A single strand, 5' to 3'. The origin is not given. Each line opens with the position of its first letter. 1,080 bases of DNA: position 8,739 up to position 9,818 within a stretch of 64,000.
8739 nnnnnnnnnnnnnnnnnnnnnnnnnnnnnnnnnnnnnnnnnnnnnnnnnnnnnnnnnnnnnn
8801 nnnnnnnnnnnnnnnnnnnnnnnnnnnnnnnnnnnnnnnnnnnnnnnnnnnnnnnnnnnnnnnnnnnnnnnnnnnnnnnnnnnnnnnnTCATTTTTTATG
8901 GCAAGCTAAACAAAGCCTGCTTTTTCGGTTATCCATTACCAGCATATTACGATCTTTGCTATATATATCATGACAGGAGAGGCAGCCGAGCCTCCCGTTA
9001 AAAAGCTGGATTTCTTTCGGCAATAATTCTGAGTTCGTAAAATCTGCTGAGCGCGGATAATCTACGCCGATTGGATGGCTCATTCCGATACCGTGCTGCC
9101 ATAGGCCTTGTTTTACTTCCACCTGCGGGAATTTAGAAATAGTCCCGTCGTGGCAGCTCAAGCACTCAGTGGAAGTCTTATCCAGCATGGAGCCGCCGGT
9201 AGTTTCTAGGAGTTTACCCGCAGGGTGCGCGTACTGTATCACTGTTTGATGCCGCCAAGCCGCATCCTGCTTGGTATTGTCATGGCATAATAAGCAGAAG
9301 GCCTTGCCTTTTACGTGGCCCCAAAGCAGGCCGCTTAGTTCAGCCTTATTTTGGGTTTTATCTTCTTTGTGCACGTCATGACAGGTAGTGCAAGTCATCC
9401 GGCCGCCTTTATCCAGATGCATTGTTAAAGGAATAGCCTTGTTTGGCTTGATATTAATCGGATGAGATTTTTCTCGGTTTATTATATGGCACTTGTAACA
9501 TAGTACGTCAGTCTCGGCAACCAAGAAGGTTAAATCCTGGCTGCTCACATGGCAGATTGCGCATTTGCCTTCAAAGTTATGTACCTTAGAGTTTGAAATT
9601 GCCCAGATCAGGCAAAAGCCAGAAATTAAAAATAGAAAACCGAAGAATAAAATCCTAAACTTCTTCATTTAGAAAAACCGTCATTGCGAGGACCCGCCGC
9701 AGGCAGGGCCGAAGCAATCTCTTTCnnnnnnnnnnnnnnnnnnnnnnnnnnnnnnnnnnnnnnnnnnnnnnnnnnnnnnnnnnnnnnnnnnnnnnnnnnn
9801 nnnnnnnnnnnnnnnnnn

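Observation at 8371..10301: Minus-strand operon: membrane-anchored 7-heme cytochrome flanked by two output-less 2TM-HAMP proteins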

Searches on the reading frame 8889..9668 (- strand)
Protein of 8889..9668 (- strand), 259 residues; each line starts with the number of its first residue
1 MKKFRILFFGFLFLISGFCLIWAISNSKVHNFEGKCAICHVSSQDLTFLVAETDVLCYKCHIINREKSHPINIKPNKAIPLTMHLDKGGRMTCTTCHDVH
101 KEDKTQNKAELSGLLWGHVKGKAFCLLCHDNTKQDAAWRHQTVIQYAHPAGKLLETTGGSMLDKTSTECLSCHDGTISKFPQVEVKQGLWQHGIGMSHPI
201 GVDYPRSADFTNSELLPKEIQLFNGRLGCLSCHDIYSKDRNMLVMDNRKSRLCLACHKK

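Call 3: search_protein_families(library=pfam, proteins=[window:8889-9668:-], max_evalue=1)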
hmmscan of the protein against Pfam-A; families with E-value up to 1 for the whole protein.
window:8889-9668:- (259 aa): 8 families
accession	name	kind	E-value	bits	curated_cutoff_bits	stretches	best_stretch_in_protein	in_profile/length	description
PF09699.15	Paired_CXXCH_1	-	2.6e-15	56.3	20.6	3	228-259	8-38/41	Doubled CXXCH motif (Paired_CXXCH_1)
PF14522.11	Cytochrome_C7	-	8.9e-09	35.5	24.8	3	225-258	12-49/67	Cytochrome c7 and related cytochrome c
PF14537.11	Cytochrom_c3_2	-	4.4e-08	33.9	25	2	30-104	2-71/79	Cytochrome c3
PF22678.1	Cytochrom_c_NrfB-like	-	3.6e-06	27.8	27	2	125-176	1-43/89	Cytochrome c-type protein NrfB-like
PF22113.1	Mtrc-MtrF_II-IV_dom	-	7e-06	26.1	30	1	33-180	6-133/176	Outer membrane cytochrome MtrC/MtrF-like, domains II/IV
PF02085.21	Cytochrom_CIII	-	0.0024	18.6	22.9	1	27-108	25-93/101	Class III cytochrome C family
PF01214.23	CK_II_beta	-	0.0087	16.3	27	1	90-133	125-167/182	Casein kinase II regulatory subunit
PF05495.17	zf-CHY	-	0.47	11.4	31.3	0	228-258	20-50/68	CHY zinc finger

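Call 4: search_protein_families(library=ncbifam, proteins=[window:8889-9668:-], max_evalue=1)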
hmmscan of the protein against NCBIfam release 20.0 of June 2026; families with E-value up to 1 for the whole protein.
window:8889-9668:- (259 aa): 9 families
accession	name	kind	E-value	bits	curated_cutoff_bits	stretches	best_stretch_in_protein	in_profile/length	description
TIGR01905.1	paired_CXXCH_1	subfamily_domain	3.1e-12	46.2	25.2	3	228-258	8-37/41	doubled CXXCH domain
NF041028.1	decahem_GSU2203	exception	1.4e-11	44.2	325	2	31-174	123-253/317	GSU2203 family decaheme c-type cytochrome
TIGR03508.1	decahem_SO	subfamily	5.4e-10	39.2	192.2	2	30-182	91-229/258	DmsE family decaheme c-type cytochrome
TIGR03146.1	cyt_nit_nrfB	equivalog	1.7e-06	28.4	166.6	2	92-176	13-94/145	cytochrome c nitrite reductase pentaheme subunit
NF045713.1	CxxCH_16_HmcA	equivalog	0.00015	20.5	400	2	228-258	176-206/541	sulfate respiration complex hexadecaheme cytochrome HmcA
NF008659.0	PRK11659.1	equivalog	0.00019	21.2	184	2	226-258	135-168/188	cytochrome c nitrite reductase pentaheme subunit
TIGR03153.1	cytochr_NrfH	equivalog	0.00041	20.4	134.2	2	229-259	105-135/138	cytochrome c nitrite reductase small subunit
TIGR04257.1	nanowire_3heme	domain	0.014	15.5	40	1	227-258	24-59/75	c(7)-type cytochrome triheme domain-containing protein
NF049875.1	NetB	exception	0.14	12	380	1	224-259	161-197/211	Nrf-like electron transfer protein NetB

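Call 13: find_homologous_proteins(query=window:8889-9668:-, max_evalue=0.001)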
Query window:8889-9668:- (259 aa): 139 proteins with E <= 0.001 among 420 candidates; the best 120 are listed.
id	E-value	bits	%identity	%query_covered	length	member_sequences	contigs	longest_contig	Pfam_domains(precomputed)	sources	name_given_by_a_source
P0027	1.3e-143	495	80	98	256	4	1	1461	PF09699.16,PF14537.12,PF14522.12,PF22113.2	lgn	-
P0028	2.6e-136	471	75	100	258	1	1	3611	PF09699.16,PF14537.12,PF14522.12,PF22113.2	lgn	-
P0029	3.3e-121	422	67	100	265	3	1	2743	PF09699.16,PF14537.12,PF14522.12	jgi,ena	-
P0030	9.1e-120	417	68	100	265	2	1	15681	PF09699.16,PF14537.12,PF14522.12,PF22113.2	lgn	-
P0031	5.7e-118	411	65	100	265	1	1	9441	PF09699.16,PF14537.12,PF22678.2,PF14522.12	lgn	-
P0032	5.4e-115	401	64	100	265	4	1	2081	PF09699.16,PF14537.12,PF14522.12,PF22113.2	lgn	-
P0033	9.2e-115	401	63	100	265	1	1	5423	PF09699.16,PF14537.12,PF14522.12,PF22113.2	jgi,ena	-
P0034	7.1e-114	398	65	98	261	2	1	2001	PF09699.16,PF14537.12,PF14522.12,PF22113.2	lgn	-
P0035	1.7e-113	397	63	97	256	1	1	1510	PF09699.16,PF14537.12,PF22678.2,PF14522.12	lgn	-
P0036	2.5e-113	396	63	100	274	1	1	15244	PF09699.16,PF14537.12,PF14522.12,PF22113.2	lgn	-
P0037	1.1e-112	394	63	100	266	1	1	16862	PF09699.16,PF14537.12,PF14522.12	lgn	-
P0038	7.7e-112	391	64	97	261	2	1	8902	PF09699.16,PF14537.12,PF14522.12,PF22113.2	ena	-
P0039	7.9e-112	391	64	100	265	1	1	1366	PF09699.16,PF14537.12,PF22678.2,PF14522.12,PF22113.2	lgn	-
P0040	1.3e-111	390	63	100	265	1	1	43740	PF09699.16,PF14537.12,PF14522.12,PF22113.2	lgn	-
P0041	4.9e-111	388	62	100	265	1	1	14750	PF09699.16,PF14537.12,PF14522.12,PF22113.2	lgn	-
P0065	1.1e-89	318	54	95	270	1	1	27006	PF09699.16,PF14537.12,PF14522.12,PF22113.2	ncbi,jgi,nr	ncbi:MAG: hypothetical protein GXO98_03305 [Nitrospirae bacterium]|nr:hypothetical protein [Nitrospi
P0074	6.6e-74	267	50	91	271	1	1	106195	PF09699.16,PF14537.12,PF14522.12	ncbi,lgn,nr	ncbi:MAG: hypothetical protein HY352_01135 [Candidatus Omnitrophica bacterium]|nr:hypothetical prote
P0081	4.2e-44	169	38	89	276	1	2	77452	PF09699.16,PF14537.12,PF14522.12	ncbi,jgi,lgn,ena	-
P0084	8.1e-40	155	38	97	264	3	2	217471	PF09699.16,PF14537.12,PF02085.22,PF14522.12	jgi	-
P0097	3.6e-35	140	37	82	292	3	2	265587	PF09699.16,PF14537.12,PF14522.12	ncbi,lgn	-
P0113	9.1e-33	132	34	99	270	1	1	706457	PF09699.16,PF14537.12,PF14522.12,PF22113.2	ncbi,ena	-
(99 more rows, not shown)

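Call 15: find_encoding_contigs(protein=P0113, flank=7000, max_places=1)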
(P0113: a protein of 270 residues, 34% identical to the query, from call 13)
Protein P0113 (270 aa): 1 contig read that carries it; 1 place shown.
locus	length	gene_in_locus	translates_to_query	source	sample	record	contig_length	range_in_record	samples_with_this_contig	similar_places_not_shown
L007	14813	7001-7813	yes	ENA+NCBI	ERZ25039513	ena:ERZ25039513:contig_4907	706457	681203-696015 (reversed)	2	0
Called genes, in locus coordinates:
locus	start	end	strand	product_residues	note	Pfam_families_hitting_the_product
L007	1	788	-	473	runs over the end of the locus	PF07610:DUF1573 (faint), PF15780:ASH, PF22073:Cep192_D4 (weak), PF22544:HYDIN_VesB_CFA65-like_Ig, PF00041:fn3 (faint)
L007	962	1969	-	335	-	PF00890:FAD_binding_2, PF02910:Succ_DH_flav_C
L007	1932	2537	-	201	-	PF00890:FAD_binding_2, PF01266:DAO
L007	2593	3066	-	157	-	-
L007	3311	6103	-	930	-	PF00005:ABC_tran (faint), PF02463:SMC_N (faint), PF13191:AAA_16 (faint), PF13304:AAA_21 (faint), PF13476:AAA_23 (faint), PF13555:AAA_29 (faint), PF17760:UvrA_inter, PF17755:UvrA_DNA-bind, +1 more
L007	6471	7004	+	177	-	-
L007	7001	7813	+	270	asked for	PF14522:Cytochrome_C7 (faint), PF22113:Mtrc-MtrF_II-IV_dom (faint), PF14537:Cytochrom_c3_2 (faint), PF09699:Paired_CXXCH_1 (weak)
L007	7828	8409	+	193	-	PF00672:HAMP (faint)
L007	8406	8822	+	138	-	PF14522:Cytochrome_C7 (faint), PF09699:Paired_CXXCH_1 (faint)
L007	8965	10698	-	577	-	PF00072:Response_reg, PF00990:GGDEF, PF00563:EAL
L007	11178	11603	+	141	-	PF00430:ATP-synt_B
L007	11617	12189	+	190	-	PF00430:ATP-synt_B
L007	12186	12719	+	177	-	PF00213:OSCP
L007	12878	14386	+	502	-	PF02874:ATP-synt_ab_N, PF00006:ATP-synt_ab, PF00306:ATP-synt_ab_C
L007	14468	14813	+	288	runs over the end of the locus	PF00231:ATP-synt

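Call 16: find_encoding_contigs(protein=P0084, flank=7000, max_places=1)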
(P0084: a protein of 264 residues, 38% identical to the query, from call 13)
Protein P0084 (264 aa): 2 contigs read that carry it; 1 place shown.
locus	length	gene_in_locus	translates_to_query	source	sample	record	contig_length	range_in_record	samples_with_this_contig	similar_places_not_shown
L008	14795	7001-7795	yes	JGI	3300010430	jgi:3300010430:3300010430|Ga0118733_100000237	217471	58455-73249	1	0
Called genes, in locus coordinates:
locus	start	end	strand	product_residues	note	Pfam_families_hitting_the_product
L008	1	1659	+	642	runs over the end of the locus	-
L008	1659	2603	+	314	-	PF08450:SGL (faint), PF01436:NHL (weak), PF17170:DUF5128 (weak), PF01436:NHL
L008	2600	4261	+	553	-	PF14522:Cytochrome_C7 (faint), PF14537:Cytochrom_c3_2 (faint), PF09699:Paired_CXXCH_1 (weak)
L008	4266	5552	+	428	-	PF02085:Cytochrom_CIII (faint), PF14522:Cytochrome_C7 (faint), PF22113:Mtrc-MtrF_II-IV_dom (faint), PF22678:Cytochrom_c_NrfB-like (faint), PF09699:Paired_CXXCH_1, PF14537:Cytochrom_c3_2 (weak), PF09699:Paired_CXXCH_1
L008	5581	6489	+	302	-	-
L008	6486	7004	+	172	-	-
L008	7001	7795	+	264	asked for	PF02085:Cytochrom_CIII (faint), PF14522:Cytochrome_C7 (faint), PF09699:Paired_CXXCH_1 (faint), PF14537:Cytochrom_c3_2 (weak)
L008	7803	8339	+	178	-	-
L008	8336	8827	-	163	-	-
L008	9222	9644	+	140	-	PF01638:HxlR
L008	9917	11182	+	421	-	PF00364:Biotin_lipoyl (faint), PF25917:BSH_RND (faint), PF25973:BSH_CzcB (weak), PF25984:BSH_YknX (faint)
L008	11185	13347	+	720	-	PF03412:Peptidase_C39, PF00664:ABC_membrane, PF00005:ABC_tran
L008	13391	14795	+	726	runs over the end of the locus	PF00664:ABC_membrane, PF00005:ABC_tran, PF13401:AAA_22 (faint), PF02463:SMC_N (weak)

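Call 17: find_encoding_contigs(protein=P0065, flank=7000, max_places=1)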
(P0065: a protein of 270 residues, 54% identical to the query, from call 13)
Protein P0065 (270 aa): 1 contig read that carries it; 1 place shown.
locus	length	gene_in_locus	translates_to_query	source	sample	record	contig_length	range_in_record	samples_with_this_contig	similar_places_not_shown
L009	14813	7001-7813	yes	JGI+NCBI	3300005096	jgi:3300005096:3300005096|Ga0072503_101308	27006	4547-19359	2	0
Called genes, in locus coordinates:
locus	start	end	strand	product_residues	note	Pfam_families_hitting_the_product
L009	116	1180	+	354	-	PF01436:NHL (faint), PF08450:SGL (faint), PF25021:TEN_NHL (faint), PF17170:DUF5128 (weak)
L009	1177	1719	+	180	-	PF02085:Cytochrom_CIII (faint), PF14522:Cytochrome_C7 (faint), PF09699:Paired_CXXCH_1, PF14537:Cytochrom_c3_2 (faint), PF09699:Paired_CXXCH_1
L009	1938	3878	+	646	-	-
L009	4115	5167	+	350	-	PF08450:SGL (faint), PF06739:SBBP (faint), PF01731:Arylesterase (faint), PF25021:TEN_NHL (faint), PF17170:DUF5128 (weak), PF01436:NHL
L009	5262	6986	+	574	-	PF14522:Cytochrome_C7 (faint), PF14537:Cytochrom_c3_2 (faint), PF09699:Paired_CXXCH_1 (weak)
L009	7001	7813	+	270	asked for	PF22113:Mtrc-MtrF_II-IV_dom (faint), PF14522:Cytochrome_C7 (weak), PF14537:Cytochrom_c3_2 (faint), PF09699:Paired_CXXCH_1 (weak)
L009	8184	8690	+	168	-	PF00672:HAMP (weak)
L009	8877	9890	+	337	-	PF00490:ALAD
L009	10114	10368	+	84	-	PF04055:Radical_SAM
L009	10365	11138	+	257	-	PF13186:SPASM (weak)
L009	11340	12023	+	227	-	PF01061:ABC2_membrane, PF03379:CcmB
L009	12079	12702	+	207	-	PF01578:Cytochrom_C_asm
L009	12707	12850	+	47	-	-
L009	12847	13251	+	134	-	PF03100:CcmE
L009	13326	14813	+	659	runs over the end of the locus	PF01578:Cytochrom_C_asm, PF16327:CcmF_C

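Call 19: find_related_loci(query=A1, collection=genome_contigs, flank=6000)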
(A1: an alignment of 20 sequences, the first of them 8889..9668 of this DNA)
Query A1 (259 aa) in genome_contigs; peptide patterns used: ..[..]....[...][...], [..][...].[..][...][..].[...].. (x = any residue, [..] = any of these).
600 stretches matched a pattern (row limit reached: there are more); 388 encode a relative of the query (tblastn E <= 1e-3); the best 80 are kept; 80 distinct loci.
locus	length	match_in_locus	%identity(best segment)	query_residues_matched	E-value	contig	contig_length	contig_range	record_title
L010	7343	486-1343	36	1-259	3e-46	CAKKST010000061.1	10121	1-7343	Nitrospiria bacterium isolate Hainich-H51-bin250-1 genome assembly, contig: H51-bin250_1_Hain_H51_02um_R2_2982_length_10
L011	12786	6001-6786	35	10-258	7e-46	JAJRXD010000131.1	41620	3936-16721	MAG: Deltaproteobacteria bacterium isolate Dive96_bin3.122 k141_3569133, whole genome shotgun sequence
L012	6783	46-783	37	22-257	1e-45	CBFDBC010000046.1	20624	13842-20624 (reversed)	MAG TPA_asm: uncultured bacterium isolate SRR26215685_binner12_Refined_20 genome assembly, contig: ERZ25073489.369, whol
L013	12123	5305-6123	34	12-259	4e-41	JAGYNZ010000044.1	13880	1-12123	MAG: Deltaproteobacteria bacterium isolate M55B156 44, whole genome shotgun sequence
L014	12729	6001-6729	35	27-259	4e-41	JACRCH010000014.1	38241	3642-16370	MAG: Deltaproteobacteria bacterium isolate NC_groundwater_1641_Pr3_B-0.1um_55_74 SR-2_scaffold_141_328911, whole genome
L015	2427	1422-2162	35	22-257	1e-40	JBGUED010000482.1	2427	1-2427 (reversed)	MAG: Candidatus Aminicenantaceae bacterium isolate 11D-13 NODE_482_length_2427_cov_1.940426, whole genome shotgun sequen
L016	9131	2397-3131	37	28-257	1e-39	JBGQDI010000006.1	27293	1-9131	MAG: Nitrospirota bacterium isolate OBJ2_061818_110_2 k141_3060830_length_27293_cov_145.3374, whole genome shotgun seque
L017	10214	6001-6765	35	5-259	2e-39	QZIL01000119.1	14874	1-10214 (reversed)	MAG: Nitrospiraceae bacterium isolate SURF_66 Ga0104751_1005771, whole genome shotgun sequence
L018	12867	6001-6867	32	2-259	2e-38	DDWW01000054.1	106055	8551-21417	MAG TPA_asm: Desulfobulbaceae bacterium UBA2276 UBA2276_contig_304, whole genome shotgun sequence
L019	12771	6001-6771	34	12-257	2e-38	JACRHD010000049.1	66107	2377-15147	MAG: Nitrospirae bacterium isolate NC_groundwater_1768_Pr3_B-0.1um_50_19 SR-2_scaffold_141_2272675, whole genome shotgun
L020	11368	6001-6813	36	1-258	3e-38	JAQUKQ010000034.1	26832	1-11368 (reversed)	MAG: Desulfobulbaceae bacterium isolate STD1_110 NODE_3738_length_26832_cov_5.168732_Sandtown_D1, whole genome shotgun s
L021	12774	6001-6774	33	5-258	3e-38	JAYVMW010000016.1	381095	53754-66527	MAG: Oxalobacteraceae bacterium isolate GL61_DN_metabinner_3_sub GL61_DN_metabinner_3_sub_15, whole genome shotgun seque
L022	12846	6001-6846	33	8-259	2e-38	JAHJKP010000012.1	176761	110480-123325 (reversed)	MAG: Proteobacteria bacterium isolate Modern_marine_rock_biofilm.mb.87 Modern_marine_rock.mb.87_k141_148404, whole genom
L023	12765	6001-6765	33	8-257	1e-37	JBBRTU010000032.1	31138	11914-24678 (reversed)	MAG: Burkholderiales bacterium isolate La2_metabat2.276 La2_metabat2.276_K_2262462L31138_cov_13.9873, whole genome shotg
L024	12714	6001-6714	33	30-259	2e-36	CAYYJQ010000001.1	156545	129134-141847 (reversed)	MAG TPA_asm: uncultured Thermodesulfobacteriota bacterium isolate SRP216583_co1_58 genome assembly, contig: NODE_19_leng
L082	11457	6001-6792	35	3-259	8e-42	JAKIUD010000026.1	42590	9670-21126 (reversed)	MAG: Desulfuromusa sp. isolate D100SM.bin.1 NODE_395_length_42590_cov_5.221911, whole genome shotgun sequence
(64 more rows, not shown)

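Call 48: predict_structure(alignment_id=A1)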
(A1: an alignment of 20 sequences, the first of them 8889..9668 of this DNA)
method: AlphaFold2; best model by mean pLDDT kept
length: 259 residues; sequences in the alignment: 20
mean_pLDDT: 63.3   pTM: 0.47
mean pLDDT of the five models: 63.3, 62.0, 58.3, 53.6, 45.6
residues with pLDDT >= 90: 17; 70-90: 72; 50-70: 101; < 50: 69
segments of 3 or more residues with pLDDT < 50: 28-31, 42-50, 76-82, 98-107, 115-122, 134-149, 175-182
pLDDT, mean of each block of 10 residues (from residue 1): 93 95 60 53 45 61 54 53 60 54 46 46 51 44 39 78 73 49 70 69 86 86 84 60 61 74
secondary structure, 60 per line:
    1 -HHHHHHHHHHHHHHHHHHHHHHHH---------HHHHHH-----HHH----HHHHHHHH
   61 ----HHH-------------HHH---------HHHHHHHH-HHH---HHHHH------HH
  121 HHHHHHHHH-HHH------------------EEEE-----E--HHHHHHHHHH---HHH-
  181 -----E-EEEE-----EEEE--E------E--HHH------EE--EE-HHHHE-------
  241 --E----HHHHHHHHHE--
elements in order: H2-25 H35-40 H53-60 H93-100 H108-112 H119-129 E152-155 H164-173 E188-191 E197-200 H229-232 H248-256

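Call 53: fold_search(model_id=the predicted structure, library=pdb)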
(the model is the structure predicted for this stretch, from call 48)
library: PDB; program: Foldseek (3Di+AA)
matches with E <= 10: 3; with E <= 0.001: 0
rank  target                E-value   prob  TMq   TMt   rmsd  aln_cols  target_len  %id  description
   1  3q6o                  3.7e+00  0.03  0.11  0.12   9.3        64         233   20  Oxidoreductase Fragment of Human QSOX1 (released 2012-05-30)
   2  8aon_B00A             8.3e+00  0.01  0.11  0.11   9.4        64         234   20  Oxidoreductase fragment of human QSOX1 in complex with a Fab fragment of a humanized anti-QSOX1 antibody (released 2023-08-02)
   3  6hf1_A                9.3e+00  0.01  0.10  0.11   9.1        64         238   16  Mutant oxidoreductase fragment of mouse QSOX1 in complex with an antibody Fab (released 2019-04-03)

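Call 55: search_solved_structures(query=A1, max_evalue=0.01, show_alignments=1)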
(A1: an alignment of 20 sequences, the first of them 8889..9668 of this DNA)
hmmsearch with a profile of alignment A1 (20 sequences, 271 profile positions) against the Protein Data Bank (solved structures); distinct sequences matched with E-value up to 0.01: 8.
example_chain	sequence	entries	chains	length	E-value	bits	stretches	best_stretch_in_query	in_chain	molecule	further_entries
9yuq_N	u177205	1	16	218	3.1e-11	46.4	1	173-271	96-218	Putative multiheme cytochrome c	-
7tfs_A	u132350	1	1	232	5.5e-08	35.8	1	126-271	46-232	Cytochrome c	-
6qvm_A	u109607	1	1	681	3e-05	26.8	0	225-270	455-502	Multiheme cytochrome cf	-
2ozy_A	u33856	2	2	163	7.1e-05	25.6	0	51-151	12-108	Cytochrome c-type protein nrfB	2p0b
6ef8_A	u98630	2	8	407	0.00033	23.4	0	97-153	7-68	C-type cytochrome OmcS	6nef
5yq7_C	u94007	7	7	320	0.0007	22.3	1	61-183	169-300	Cytochrome subunit of photosynthetic reaction center | MULTIHEME_CYTC DOMAIN-CONTAINING PROTEIN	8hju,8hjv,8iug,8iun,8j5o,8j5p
1bvb_A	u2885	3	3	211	0.0037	19.9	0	126-192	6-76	CYTOCHROME C-554 | CYTOCHROME C554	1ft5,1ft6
8rv0_Y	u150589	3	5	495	0.0048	19.6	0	96-170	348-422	Octaheme cytochrome c nitrite reductase | Octaheme nitrite c cytochrome c reductase | Octaheme nitrite reductase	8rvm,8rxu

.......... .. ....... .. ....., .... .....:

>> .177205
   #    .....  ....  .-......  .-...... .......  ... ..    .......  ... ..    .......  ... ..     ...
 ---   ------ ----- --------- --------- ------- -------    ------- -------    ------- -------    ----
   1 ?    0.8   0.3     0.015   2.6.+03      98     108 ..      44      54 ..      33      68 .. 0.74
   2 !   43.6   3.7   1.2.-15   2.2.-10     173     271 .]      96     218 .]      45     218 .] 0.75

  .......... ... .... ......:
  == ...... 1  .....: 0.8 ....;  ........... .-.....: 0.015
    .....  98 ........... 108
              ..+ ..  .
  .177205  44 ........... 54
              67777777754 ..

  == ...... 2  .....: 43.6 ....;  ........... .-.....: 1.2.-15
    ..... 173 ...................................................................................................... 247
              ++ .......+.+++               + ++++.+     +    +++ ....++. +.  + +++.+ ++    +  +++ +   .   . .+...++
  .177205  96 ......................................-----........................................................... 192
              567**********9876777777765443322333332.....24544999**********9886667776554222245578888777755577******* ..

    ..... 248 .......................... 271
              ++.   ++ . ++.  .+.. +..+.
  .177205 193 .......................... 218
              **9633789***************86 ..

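Call 76: find_encoding_contigs(protein=P0097, flank=9000, max_places=1)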
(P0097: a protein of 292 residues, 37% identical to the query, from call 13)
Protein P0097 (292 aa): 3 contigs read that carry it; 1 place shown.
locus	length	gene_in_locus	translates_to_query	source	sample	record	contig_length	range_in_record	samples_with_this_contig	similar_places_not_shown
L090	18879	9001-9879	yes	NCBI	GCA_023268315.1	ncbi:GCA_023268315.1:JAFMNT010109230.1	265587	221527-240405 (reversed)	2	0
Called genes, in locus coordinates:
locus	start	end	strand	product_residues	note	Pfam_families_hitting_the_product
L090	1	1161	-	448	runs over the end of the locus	PF02518:HATPase_c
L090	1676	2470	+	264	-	PF09719:C_GCAxxG_C_C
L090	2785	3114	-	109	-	PF03883:H2O2_YaaD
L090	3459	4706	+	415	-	PF00999:Na_H_Exchanger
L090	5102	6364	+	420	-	PF10011:DUF2254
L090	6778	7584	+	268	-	PF01936:NYN, PF12872:OST-HTH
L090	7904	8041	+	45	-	-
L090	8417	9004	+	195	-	-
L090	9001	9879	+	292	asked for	PF09699:Paired_CXXCH_1 (faint), PF14522:Cytochrome_C7 (faint), PF14537:Cytochrom_c3_2 (weak)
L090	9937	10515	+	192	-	-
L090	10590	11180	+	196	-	PF01625:PMSR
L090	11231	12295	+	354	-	PF04185:Phosphoesterase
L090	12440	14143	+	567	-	PF02743:dCache_1, PF00672:HAMP (weak)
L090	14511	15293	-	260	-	PF03883:H2O2_YaaD, PF21818:DUF6884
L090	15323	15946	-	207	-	PF09411:PagL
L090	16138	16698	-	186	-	PF14366:DUF4410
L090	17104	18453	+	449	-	PF01474:DAHP_synth_2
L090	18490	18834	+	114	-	PF14358:DUF4405 (weak)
